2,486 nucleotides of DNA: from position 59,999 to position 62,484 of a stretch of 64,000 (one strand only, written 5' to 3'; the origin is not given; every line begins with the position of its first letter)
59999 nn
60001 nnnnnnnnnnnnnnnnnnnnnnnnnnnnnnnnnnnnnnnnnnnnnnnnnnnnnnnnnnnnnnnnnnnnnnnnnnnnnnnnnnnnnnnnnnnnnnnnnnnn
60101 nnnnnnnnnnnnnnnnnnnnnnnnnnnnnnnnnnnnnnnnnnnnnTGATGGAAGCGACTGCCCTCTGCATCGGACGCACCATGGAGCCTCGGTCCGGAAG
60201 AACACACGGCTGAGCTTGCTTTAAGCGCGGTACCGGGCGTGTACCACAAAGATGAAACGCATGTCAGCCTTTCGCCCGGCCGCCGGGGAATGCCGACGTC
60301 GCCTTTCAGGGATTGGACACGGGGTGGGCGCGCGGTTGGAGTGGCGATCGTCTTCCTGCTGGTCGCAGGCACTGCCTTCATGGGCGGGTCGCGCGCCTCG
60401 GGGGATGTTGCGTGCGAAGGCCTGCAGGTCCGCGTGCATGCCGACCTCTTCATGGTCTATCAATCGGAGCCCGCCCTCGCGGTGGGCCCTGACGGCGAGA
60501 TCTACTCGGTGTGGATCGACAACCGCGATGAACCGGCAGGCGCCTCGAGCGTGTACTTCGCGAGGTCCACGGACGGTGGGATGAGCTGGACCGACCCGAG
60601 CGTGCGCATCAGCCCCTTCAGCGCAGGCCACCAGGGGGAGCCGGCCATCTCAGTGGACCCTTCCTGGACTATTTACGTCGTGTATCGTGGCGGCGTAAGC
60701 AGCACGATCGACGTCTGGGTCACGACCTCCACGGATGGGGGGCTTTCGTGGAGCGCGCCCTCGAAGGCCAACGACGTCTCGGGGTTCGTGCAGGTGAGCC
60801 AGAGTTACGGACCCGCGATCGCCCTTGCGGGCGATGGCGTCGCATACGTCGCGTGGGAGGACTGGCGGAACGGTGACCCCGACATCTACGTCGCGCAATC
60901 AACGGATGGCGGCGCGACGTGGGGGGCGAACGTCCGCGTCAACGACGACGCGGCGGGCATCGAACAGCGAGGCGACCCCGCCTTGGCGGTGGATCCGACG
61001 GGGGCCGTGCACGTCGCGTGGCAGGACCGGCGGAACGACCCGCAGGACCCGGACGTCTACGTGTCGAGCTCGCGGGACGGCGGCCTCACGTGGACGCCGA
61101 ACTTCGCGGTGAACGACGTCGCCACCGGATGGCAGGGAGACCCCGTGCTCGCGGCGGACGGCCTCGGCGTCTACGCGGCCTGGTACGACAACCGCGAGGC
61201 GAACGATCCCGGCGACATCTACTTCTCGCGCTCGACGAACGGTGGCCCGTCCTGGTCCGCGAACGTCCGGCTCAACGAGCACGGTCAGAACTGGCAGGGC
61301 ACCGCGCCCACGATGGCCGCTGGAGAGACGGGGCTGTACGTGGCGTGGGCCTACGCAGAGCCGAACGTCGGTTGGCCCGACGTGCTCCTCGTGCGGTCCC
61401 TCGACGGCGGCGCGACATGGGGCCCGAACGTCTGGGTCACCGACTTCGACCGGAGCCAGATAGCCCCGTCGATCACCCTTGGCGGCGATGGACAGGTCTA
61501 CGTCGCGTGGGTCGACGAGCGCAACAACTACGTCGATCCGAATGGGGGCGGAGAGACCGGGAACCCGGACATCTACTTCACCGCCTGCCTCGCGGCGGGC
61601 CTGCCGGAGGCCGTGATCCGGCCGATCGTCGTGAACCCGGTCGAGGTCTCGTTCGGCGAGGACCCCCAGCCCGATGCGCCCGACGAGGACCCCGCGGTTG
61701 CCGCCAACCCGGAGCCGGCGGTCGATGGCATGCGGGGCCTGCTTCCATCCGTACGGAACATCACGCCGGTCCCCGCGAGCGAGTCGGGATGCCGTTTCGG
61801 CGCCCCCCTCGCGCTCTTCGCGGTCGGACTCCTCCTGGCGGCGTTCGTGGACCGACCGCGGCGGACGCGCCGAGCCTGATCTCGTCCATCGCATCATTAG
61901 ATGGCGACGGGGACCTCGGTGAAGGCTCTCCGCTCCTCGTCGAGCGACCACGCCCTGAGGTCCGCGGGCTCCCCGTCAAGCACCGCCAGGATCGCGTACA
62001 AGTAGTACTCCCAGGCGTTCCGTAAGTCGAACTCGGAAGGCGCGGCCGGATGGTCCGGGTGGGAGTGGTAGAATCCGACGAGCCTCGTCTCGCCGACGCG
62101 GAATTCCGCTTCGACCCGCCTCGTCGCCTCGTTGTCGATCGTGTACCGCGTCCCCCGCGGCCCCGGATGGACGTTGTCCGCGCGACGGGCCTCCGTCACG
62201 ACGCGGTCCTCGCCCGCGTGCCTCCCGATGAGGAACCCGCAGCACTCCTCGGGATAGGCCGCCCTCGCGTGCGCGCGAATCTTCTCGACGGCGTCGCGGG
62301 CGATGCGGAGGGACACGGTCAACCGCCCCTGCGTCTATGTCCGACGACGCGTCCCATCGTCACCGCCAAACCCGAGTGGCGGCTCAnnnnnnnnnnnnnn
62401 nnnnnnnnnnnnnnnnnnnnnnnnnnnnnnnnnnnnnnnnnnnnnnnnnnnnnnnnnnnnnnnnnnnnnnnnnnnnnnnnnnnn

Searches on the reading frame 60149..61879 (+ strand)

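Call 17: search_protein_families(library=pfam, proteins=[window:60149-61879:+], max_evalue=0.001)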
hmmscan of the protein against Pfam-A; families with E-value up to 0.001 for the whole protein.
window:60149-61879:+ (576 aa): 3 families
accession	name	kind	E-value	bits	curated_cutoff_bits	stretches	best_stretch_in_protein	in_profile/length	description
PF13088.12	BNR_2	-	3.5e-15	56.6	31.4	2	240-453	12-226/277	BNR repeat-like domain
PF02012.26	BNR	-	2.2e-05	24.2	27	0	193-202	2-11/12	BNR/Asp-box repeat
PF15892.11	BNR_4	-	0.00015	21.7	27.3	0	110-149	155-195/272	BNR repeat-containing family member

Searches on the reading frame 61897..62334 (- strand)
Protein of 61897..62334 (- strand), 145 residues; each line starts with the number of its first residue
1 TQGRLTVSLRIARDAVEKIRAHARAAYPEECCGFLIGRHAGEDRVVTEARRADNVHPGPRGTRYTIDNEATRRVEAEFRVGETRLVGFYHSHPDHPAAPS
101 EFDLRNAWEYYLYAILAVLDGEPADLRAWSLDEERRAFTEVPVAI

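Call 51: search_protein_families(library=pfam, proteins=[window:61897-62334:-], max_evalue=0.0001)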
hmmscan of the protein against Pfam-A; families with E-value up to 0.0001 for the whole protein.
window:61897-62334:- (145 aa): 2 families
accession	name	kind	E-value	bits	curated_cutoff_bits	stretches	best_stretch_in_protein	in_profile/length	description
PF14464.11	Prok-JAB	-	3.3e-27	95.1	25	1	14-131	3-113/114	Prokaryotic homologs of the JAB domain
PF01398.27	JAB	-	4.2e-07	30.2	22.5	1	10-105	7-106/117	JAB1/Mov34/MPN/PAD-1 ubiquitin protease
